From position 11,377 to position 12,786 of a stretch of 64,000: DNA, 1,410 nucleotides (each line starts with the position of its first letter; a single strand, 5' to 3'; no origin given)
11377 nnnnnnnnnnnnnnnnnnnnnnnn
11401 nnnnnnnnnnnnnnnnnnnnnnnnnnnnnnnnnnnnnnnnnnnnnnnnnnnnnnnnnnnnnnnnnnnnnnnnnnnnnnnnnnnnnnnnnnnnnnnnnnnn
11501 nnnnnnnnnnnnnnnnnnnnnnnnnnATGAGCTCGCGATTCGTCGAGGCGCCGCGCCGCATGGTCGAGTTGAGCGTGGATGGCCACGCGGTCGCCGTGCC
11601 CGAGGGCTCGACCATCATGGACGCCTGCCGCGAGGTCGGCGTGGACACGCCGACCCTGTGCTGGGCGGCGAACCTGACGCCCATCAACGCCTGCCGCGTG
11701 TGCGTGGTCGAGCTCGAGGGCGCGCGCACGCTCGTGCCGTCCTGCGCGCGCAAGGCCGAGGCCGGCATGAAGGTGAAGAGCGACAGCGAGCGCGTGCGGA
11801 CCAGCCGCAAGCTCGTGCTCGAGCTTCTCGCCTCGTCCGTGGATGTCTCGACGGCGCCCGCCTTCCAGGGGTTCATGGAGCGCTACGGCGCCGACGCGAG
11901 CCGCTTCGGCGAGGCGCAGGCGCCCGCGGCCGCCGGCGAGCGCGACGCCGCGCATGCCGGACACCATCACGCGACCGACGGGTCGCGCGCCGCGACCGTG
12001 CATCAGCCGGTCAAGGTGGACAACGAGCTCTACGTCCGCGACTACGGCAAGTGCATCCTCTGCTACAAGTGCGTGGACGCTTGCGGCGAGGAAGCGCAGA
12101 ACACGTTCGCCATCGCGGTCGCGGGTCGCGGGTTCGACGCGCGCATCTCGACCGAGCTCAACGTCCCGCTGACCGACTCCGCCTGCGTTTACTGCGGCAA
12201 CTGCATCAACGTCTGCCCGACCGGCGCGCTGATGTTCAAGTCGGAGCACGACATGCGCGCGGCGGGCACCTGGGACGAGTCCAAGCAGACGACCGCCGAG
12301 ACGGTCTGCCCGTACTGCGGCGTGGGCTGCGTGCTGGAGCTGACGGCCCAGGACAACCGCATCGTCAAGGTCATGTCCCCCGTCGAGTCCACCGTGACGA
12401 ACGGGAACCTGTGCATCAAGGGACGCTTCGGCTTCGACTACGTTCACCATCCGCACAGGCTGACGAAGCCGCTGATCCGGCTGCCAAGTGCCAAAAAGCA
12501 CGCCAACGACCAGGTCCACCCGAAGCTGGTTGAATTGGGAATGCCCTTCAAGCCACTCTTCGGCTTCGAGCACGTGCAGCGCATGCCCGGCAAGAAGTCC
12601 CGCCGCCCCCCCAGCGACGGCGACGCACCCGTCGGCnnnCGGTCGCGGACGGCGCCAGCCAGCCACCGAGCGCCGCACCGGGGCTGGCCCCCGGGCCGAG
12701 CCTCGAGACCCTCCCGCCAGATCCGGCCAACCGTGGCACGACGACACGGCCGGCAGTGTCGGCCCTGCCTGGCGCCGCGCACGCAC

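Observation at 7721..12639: Permuted/split NAD-type formate dehydrogenase alpha subunit: catalytic MopB fragment, then FdsGB fusion, then FeS N-terminal fragment, with the junction peptide duplicated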

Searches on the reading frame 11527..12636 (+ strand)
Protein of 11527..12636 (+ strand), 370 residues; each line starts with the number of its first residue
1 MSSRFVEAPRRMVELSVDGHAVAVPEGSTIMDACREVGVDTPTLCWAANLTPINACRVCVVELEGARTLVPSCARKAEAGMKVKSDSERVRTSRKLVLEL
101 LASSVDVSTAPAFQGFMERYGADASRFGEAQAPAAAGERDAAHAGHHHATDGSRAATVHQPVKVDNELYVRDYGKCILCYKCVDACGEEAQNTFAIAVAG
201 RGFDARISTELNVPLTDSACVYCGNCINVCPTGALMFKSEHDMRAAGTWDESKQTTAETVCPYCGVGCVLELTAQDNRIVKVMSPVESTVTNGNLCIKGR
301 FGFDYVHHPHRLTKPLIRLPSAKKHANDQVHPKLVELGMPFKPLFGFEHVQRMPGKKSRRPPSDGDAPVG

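Call 7: search_protein_families(library=pfam, proteins=[window:11527-12636:+], max_evalue=0.01)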
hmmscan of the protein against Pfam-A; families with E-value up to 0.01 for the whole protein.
window:11527-12636:+ (370 aa): 12 families
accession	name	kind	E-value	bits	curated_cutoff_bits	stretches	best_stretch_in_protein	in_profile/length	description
PF13510.11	Fer2_4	-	3e-21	75.7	22.8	1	11-87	2-81/82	2Fe-2S iron-sulfur cluster binding domain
PF04879.21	Molybdop_Fe4S4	-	1.8e-16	60.3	22.7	1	256-308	3-55/55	Molybdopterin oxidoreductase Fe4S4 domain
PF12838.12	Fer4_7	-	2e-09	38.2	27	2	175-234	1-52/52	4Fe-4S dicluster domain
PF00037.32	Fer4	-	2.7e-08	33.7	21.1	2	218-235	6-23/24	4Fe-4S binding domain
PF13237.11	Fer4_10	-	3.7e-08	33.6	25.5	1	217-269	6-49/53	4Fe-4S dicluster domain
PF22117.2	Fer4_Nqo3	-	4.6e-08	33.6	27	1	174-235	9-66/67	NADH-quinone oxidoreductase subunit 3, ferredoxin-like domain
PF13484.11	Fer4_16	-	5.5e-06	27.5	30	1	220-251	2-32/66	4Fe-4S double cluster binding domain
PF13746.11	Fer4_18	-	1.6e-05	25.5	27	0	216-233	57-74/114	4Fe-4S dicluster domain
PF13187.11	Fer4_9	-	2.9e-05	24.4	27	1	158-189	16-50/52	4Fe-4S dicluster domain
PF14697.11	Fer4_21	-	4.2e-05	24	35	1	174-233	6-55/59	4Fe-4S dicluster domain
PF12837.12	Fer4_6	-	0.00052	20.3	25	2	171-189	4-22/24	4Fe-4S binding domain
PF13183.11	Fer4_8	-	0.0063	17.5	27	1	175-233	4-67/68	4Fe-4S dicluster domain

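Call 8: search_protein_families(library=ncbifam, proteins=[window:11527-12636:+], max_evalue=0.001)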
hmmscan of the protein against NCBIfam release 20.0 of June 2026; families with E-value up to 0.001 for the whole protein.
window:11527-12636:+ (370 aa): 46 families (the best 25 are shown)
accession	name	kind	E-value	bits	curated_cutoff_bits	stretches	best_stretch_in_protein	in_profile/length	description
NF040763.1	FeFe_hydrog_A6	exception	3.5e-47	161.1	765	2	13-104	1-92/571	NADH-dependent [FeFe] hydrogenase, group A6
TIGR01973.1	NuoG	equivalog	4.8e-44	151.1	470.05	2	16-101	2-87/606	NADH-quinone oxidoreductase subunit NuoG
NF005745.0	PRK07569.1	equivalog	3e-39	134.8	333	2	12-103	3-94/238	bidirectional hydrogenase complex protein HoxU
NF005895.0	PRK07860.1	equivalog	2.3e-33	115.2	802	2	7-101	12-108/811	NADH-quinone oxidoreductase subunit G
NF040762.1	Hydr_FeFe_Clost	exception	6.9e-28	97.6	900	2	14-98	2-86/572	ferredoxin hydrogenase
NF006305.0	PRK08493.1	equivalog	1.5e-27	96.1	591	2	12-99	1-86/819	NADH-quinone oxidoreductase subunit G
TIGR01591.1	Fdh-alpha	equivalog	5.4e-19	67.8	666.25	1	259-319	1-61/672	formate dehydrogenase subunit alpha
NF009454.0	PRK12814.1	equivalog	3.7e-18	65.2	916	1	12-101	3-92/657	putative NADPH-dependent glutamate synthase small subunit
TIGR02512.1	FeFe_hydrog_A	subfamily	4e-14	52.3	405.95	1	170-262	3-93/375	[FeFe] hydrogenase, group A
NF041513.1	formate_DH_Act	exception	2e-11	42.5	1400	1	251-324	37-110/1067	formate dehydrogenase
NF010055.0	PRK13532.1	equivalog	7e-11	41.1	904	1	246-328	32-114/830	nitrate reductase catalytic subunit NapA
NF047855.1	AssmNtatRedNasC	equivalog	5.4e-10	38.2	1100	1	251-319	15-85/708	assimilatory nitrate reductase catalytic subunit NasC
TIGR01706.1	NAPA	equivalog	1.4e-09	36.8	930.55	1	246-326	32-112/830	periplasmic nitrate reductase subunit alpha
NF004537.0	PRK05888.1-3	equivalog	4.2e-09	36.2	163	1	219-244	114-139/204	NADH-quinone oxidoreductase subunit NuoI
TIGR01553.1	formate-DH-alph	equivalog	2.9e-08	31.9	814.2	1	251-325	39-120/1009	formate dehydrogenase-N subunit alpha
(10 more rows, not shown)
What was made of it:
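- Checked: It has Fer2_4, two ferredoxin-type 4Fe-4S motifs and Molybdop_Fe4S4 (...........LCIKG), and aligns to TIGR01591 positions 1-61 (calls 7, 8).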

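Call 9: find_encoding_contigs(protein=window:11527-12636:+, flank=10000, max_places=6)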
Protein window:11527-12636:+ (370 aa): no gene with exactly this product is on record in the collection.

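Call 10: find_homologous_proteins(query=window:11527-12636:+, max_evalue=1e-10)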
Query window:11527-12636:+ (370 aa): 8000 proteins with E <= 1e-10 among 8000 candidates; the best 120 are listed.
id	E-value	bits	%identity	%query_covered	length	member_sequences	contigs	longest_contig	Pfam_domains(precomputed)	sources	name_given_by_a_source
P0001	1.2e-210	717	88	100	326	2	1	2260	PF13510.12,PF00037.33,PF12838.13,PF22117.3,PF13237.12,PF13187.12,PF04879.22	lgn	-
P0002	7.7e-185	632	-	-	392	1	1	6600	PF13510.12,PF00037.33,PF13484.12,PF12838.13,PF22117.3,PF13237.12,PF13187.12,PF04879.22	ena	-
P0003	2.4e-168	578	82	80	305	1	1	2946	PF13510.12,PF00037.33,PF12838.13,PF22117.3,PF13237.12,PF13187.12,PF04879.22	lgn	-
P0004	1.8e-167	575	82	81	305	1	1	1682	PF13510.12,PF00037.33,PF12838.13,PF22117.3,PF13237.12,PF13187.12,PF04879.22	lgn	-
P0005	9.8e-167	573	82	80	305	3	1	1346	PF13510.12,PF00037.33,PF12838.13,PF22117.3,PF13237.12,PF13187.12,PF04879.22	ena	-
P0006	1.1e-166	573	80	82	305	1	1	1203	PF13510.12,PF00037.33,PF12838.13,PF22117.3,PF13237.12,PF13187.12,PF04879.22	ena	-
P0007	5.0e-166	570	79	83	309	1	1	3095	PF13510.12,PF00037.33,PF12838.13,PF22117.3,PF13237.12,PF04879.22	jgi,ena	-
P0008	4.9e-164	564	79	83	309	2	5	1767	PF13510.12,PF00037.33,PF13484.12,PF12838.13,PF22117.3,PF13237.12,PF13187.12,PF04879.22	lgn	-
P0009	1.1e-163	563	82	80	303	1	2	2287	PF13510.12,PF00037.33,PF12838.13,PF22117.3,PF13237.12,PF13187.12,PF04879.22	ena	-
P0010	2.3e-157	542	79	80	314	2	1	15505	PF13510.12,PF00037.33,PF12838.13,PF22117.3,PF13237.12,PF13187.12,PF04879.22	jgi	jgi:predicted molibdopterin-dependent oxidoreductase YjgC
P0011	1.3e-156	539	77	80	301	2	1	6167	PF13510.12,PF00037.33,PF13484.12,PF12838.13,PF22117.3,PF13237.12,PF13187.12,PF04879.22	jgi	jgi:predicted molibdopterin-dependent oxidoreductase YjgC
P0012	4.2e-156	538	77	80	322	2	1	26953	PF13510.12,PF00037.33,PF12838.13,PF22117.3,PF04879.22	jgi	jgi:predicted molibdopterin-dependent oxidoreductase YjgC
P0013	2.8e-155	535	77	81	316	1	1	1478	PF14697.12,PF13510.12,PF00037.33,PF12838.13,PF22117.3,PF13237.12,PF04879.22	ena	-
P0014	1.1e-154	533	77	81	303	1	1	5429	PF13510.12,PF00037.33,PF12838.13,PF22117.3,PF13237.12,PF13187.12,PF04879.22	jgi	jgi:predicted molibdopterin-dependent oxidoreductase YjgC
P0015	2.5e-154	532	76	82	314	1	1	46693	PF13510.12,PF00037.33,PF12838.13,PF22117.3,PF13237.12,PF13187.12,PF04879.22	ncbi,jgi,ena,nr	ncbi:MAG TPA: 2Fe-2S iron-sulfur cluster-binding protein [Kofleriaceae bacterium]|nr:2Fe-2S iron-sul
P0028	2.7e-152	525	74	80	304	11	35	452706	PF13510.12,PF00037.33,PF13484.12,PF12838.13,PF22117.3,PF13237.12,PF13187.12,PF04879.22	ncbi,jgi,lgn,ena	jgi:predicted molibdopterin-dependent oxidoreductase YjgC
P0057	6.0e-150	517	76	81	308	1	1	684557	PF13510.12,PF00037.33,PF12838.13,PF22117.3,PF13237.12,PF13187.12,PF04879.22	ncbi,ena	-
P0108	5.2e-148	511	71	80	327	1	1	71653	PF13510.12,PF00037.33,PF12838.13,PF22117.3,PF13187.12,PF04879.22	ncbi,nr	ncbi:MAG TPA: 2Fe-2S iron-sulfur cluster-binding protein [Thermoanaerobaculia bacterium]|nr:2Fe-2S i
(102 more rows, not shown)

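Call 11: find_encoding_contigs(protein=P0028, flank=8000, max_places=4)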
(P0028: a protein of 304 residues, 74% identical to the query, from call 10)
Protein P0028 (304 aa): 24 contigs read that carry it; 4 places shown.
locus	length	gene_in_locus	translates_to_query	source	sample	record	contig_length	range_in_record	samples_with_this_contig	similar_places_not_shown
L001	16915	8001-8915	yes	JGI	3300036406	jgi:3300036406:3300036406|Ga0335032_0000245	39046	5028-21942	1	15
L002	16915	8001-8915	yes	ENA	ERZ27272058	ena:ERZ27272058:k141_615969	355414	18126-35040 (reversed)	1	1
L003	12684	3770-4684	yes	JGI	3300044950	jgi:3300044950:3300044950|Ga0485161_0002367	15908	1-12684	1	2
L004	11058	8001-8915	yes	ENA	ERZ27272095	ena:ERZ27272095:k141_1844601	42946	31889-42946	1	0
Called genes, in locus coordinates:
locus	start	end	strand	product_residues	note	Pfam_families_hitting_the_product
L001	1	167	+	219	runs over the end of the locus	PF00561:Abhydrolase_1 (faint), PF12697:Abhydrolase_6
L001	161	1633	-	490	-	PF00171:Aldedh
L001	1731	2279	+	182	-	-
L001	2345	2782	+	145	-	PF00293:NUDIX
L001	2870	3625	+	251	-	PF01520:Amidase_3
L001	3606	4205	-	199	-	PF04191:PEMT, PF04140:ICMT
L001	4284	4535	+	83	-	PF00384:Molybdopterin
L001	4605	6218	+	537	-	PF00384:Molybdopterin, PF01568:Molydop_binding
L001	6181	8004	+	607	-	PF01257:2Fe-2S_thioredx, PF01512:Complex1_51K, PF10531:SLBB, PF10589:NADH_4Fe-4S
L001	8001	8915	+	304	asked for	PF13510:Fer2_4, PF13187:Fer4_9 (faint), PF13484:Fer4_16 (faint), PF13237:Fer4_10 (faint), PF22117:Fer4_Nqo3 (weak), PF12838:Fer4_7, PF00037:Fer4 (weak), PF04879:Molybdop_Fe4S4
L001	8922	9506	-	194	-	PF02245:Pur_DNA_glyco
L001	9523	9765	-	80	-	-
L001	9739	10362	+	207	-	PF19452:DUF5990, PF13376:OmdA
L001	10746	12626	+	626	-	-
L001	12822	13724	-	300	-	PF08843:AbiEii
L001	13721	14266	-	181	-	PF13338:AbiEi_4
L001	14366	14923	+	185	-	-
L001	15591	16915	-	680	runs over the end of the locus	PF11617:Cu-binding_MopE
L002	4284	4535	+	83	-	PF00384:Molybdopterin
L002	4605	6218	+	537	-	PF00384:Molybdopterin, PF01568:Molydop_binding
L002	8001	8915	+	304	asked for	PF13510:Fer2_4, PF13187:Fer4_9 (faint), PF13484:Fer4_16 (faint), PF13237:Fer4_10 (faint), PF22117:Fer4_Nqo3 (weak), PF12838:Fer4_7, PF00037:Fer4 (weak), PF04879:Molybdop_Fe4S4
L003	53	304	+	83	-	PF00384:Molybdopterin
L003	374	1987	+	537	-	PF00384:Molybdopterin, PF01568:Molydop_binding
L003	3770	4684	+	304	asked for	PF13510:Fer2_4, PF13187:Fer4_9 (faint), PF13484:Fer4_16 (faint), PF13237:Fer4_10 (faint), PF22117:Fer4_Nqo3 (weak), PF12838:Fer4_7, PF00037:Fer4 (weak), PF04879:Molybdop_Fe4S4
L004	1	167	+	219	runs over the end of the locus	PF00561:Abhydrolase_1 (faint), PF12697:Abhydrolase_6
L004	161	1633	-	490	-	PF00171:Aldedh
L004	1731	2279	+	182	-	-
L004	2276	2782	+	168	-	PF00293:NUDIX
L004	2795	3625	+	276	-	PF01520:Amidase_3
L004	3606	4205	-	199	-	PF04191:PEMT, PF04140:ICMT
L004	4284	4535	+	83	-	PF00384:Molybdopterin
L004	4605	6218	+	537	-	PF00384:Molybdopterin, PF01568:Molydop_binding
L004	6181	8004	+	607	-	PF01257:2Fe-2S_thioredx, PF01512:Complex1_51K, PF10531:SLBB, PF10589:NADH_4Fe-4S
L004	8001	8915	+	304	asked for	PF13510:Fer2_4, PF13187:Fer4_9 (faint), PF13484:Fer4_16 (faint), PF13237:Fer4_10 (faint), PF22117:Fer4_Nqo3 (weak), PF12838:Fer4_7, PF00037:Fer4 (weak), PF04879:Molybdop_Fe4S4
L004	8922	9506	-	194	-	PF02245:Pur_DNA_glyco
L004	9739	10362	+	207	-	PF19452:DUF5990, PF13376:OmdA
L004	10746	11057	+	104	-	?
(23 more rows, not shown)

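Call 12: find_encoding_contigs(protein=P0002, flank=8000, max_places=3)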
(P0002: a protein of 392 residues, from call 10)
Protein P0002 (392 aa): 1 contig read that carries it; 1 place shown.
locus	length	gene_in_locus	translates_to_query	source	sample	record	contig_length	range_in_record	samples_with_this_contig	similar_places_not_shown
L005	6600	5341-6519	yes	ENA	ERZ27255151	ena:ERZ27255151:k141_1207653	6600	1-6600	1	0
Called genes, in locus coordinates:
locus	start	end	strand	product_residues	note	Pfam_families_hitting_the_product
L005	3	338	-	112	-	?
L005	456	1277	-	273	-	PF02634:FdhD-NarQ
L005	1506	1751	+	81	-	PF00384:Molybdopterin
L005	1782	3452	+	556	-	PF00384:Molybdopterin, PF01568:Molydop_binding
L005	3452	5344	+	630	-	PF01257:2Fe-2S_thioredx, PF01512:Complex1_51K, PF22461:SLBB_2 (faint), PF10589:NADH_4Fe-4S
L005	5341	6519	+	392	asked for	PF13510:Fer2_4, PF00037:Fer4 (faint), PF13237:Fer4_10 (faint), PF22117:Fer4_Nqo3, PF12838:Fer4_7 (weak), PF13484:Fer4_16 (faint), PF13187:Fer4_9 (weak), PF04879:Molybdop_Fe4S4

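Call 15: find_encoding_contigs(protein=P0001, flank=5000, max_places=4)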
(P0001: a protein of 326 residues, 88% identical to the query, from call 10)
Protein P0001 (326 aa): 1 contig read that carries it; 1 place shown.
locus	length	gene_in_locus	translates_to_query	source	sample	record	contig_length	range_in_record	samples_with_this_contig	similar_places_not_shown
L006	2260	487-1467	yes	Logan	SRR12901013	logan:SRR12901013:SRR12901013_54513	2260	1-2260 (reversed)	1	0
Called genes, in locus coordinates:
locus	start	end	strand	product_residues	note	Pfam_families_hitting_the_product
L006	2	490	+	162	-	?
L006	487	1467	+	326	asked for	PF13510:Fer2_4, PF13187:Fer4_9 (faint), PF13237:Fer4_10 (faint), PF22117:Fer4_Nqo3, PF12838:Fer4_7, PF00037:Fer4 (weak), PF04879:Molybdop_Fe4S4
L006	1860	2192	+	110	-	-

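Call 25: search_solved_structures(query=window:11527-12636:+, max_evalue=0.00001, show_alignments=3)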
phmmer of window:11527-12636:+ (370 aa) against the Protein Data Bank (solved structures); distinct sequences matched with E-value up to 0.00001: 80 (the best 60 are shown).
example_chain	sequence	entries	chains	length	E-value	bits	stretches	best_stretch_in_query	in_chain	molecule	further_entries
7e5z_A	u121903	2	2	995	6.9e-52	179.9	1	13-333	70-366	Formate dehydrogenase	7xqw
7vw6_A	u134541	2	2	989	7.4e-52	179.9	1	13-333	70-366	Formate dehydrogenase | Tungsten-containing formate dehydrogenase alpha subunit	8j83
9wxb_B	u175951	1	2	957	2e-48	168.6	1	13-318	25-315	Formate dehydrogenase alpha subunit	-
6tg9_A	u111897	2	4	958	5.5e-48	167.1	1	12-318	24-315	Formate dehydrogenase subunit alpha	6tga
8oh5_C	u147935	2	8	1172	3.6e-43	151.3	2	152-318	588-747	Formate dehydrogenase-O, major subunit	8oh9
9bov_A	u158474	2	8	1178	6.2e-42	147.2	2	170-321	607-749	Molybdopterin oxidoreductase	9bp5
7t2r_A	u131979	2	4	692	2.2e-38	135.5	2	143-326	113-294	NiFe hydrogenase subunit A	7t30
8a6t_A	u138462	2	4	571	1.2e-35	126.6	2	165-255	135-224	Electron bifurcating hydrogenase subunit HydA1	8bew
7q4v_A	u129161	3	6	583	4e-33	118.2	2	13-104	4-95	Iron hydrogenase HydA1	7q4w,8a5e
9gzq_A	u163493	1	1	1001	2.3e-30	109.2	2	242-320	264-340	Probable oxidoreductase YjgC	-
8rqz_C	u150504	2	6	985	5.8e-30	107.8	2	242-320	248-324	Probable oxidoreductase YjgC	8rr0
9f5x_C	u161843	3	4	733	6e-29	104.5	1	9-323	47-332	NADH:ubiquinone oxidoreductase 78 kDa subunit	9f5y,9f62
7q5y_A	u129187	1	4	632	7.7e-29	104.1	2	174-314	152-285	NADH dehydrogenase I chain G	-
7p5h_A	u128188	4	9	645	1.6e-28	103.1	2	162-243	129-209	Fe-hydrogenase, subunit alpha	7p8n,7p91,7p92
6gcs_A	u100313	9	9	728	2.4e-28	102.5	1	9-320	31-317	75-KDA PROTEIN (NUAM) | Subunit NUAM of NADH:Ubiquinone Oxidoreductase (Complex I) | NADH-ubiquinone oxidoreductase 78 kDa subunit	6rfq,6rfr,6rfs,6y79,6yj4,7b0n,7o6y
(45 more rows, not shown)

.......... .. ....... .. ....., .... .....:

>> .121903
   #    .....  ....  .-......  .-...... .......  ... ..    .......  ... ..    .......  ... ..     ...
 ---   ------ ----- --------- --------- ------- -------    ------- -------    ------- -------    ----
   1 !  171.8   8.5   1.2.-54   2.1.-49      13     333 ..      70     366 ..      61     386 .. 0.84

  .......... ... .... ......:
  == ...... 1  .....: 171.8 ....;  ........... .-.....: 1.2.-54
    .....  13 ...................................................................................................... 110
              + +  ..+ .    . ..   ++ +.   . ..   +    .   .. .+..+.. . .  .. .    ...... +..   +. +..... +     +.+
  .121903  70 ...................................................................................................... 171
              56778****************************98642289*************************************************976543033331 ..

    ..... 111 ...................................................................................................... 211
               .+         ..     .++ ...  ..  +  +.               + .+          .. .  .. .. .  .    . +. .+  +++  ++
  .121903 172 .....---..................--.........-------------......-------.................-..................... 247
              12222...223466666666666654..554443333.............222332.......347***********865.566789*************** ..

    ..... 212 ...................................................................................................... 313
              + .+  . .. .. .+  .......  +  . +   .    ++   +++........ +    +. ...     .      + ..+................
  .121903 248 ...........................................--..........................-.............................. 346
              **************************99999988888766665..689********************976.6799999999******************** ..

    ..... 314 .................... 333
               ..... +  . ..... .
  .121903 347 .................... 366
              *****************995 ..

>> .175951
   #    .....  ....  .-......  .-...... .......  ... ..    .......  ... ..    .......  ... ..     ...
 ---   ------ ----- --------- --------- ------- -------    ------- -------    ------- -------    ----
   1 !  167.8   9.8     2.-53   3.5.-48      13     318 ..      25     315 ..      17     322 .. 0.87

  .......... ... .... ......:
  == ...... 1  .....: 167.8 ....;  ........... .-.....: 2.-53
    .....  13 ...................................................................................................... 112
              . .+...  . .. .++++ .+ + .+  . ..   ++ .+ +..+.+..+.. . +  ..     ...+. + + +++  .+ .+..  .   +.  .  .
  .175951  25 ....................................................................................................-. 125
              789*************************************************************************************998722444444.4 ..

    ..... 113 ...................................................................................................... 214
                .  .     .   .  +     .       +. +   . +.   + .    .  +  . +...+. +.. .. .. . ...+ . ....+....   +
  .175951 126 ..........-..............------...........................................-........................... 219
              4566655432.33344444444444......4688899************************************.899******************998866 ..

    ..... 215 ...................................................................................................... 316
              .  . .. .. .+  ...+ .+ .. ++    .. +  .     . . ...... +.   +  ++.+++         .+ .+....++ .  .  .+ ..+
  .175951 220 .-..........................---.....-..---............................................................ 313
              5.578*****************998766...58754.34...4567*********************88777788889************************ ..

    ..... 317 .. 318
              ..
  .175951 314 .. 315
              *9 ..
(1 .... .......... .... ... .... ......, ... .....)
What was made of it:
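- Closest known: Methylorubrum extorquens tungsten FDH1. Same: It is the best solved match to the Fe-S protein (call 25).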
